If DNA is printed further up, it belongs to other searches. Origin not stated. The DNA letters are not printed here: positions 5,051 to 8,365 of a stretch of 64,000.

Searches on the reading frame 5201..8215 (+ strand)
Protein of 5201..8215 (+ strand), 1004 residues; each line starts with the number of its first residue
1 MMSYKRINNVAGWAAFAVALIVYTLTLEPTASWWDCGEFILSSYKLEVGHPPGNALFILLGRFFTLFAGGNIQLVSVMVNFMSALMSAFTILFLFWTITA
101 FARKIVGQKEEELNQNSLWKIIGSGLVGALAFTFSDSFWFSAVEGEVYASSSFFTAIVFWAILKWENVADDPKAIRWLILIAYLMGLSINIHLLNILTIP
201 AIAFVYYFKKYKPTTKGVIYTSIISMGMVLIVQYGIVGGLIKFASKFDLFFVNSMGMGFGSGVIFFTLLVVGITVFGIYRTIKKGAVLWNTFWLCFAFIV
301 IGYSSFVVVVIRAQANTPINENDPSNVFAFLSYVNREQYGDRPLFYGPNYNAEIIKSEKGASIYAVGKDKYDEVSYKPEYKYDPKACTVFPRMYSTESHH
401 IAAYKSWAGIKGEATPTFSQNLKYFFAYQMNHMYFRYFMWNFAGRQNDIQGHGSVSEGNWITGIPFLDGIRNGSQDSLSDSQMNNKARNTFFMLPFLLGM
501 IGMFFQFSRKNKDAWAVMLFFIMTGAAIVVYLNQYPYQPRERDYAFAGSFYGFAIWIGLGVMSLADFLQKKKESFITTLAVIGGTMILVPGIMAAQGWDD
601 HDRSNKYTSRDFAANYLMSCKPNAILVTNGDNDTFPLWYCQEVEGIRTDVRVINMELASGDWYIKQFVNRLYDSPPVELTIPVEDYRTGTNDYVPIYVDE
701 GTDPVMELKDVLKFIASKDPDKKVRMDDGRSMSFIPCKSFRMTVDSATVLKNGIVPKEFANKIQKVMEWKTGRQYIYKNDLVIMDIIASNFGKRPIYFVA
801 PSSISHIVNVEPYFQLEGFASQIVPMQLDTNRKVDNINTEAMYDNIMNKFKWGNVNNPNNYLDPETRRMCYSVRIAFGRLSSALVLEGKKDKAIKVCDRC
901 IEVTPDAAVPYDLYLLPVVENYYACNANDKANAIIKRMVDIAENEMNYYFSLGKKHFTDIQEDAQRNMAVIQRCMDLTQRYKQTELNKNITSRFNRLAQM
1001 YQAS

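Call 79: search_protein_families(library=pfam, proteins=[window:5201-8215:+], max_evalue=0.00001)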
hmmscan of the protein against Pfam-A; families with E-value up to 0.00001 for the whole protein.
window:5201-8215:+ (1004 aa): 1 family
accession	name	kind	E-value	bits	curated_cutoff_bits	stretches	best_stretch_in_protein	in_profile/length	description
PF11028.14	TMEM260-like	-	6.8e-75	251.2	24.2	1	35-214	1-178/179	Protein O-mannosyl-transferase TMEM260-like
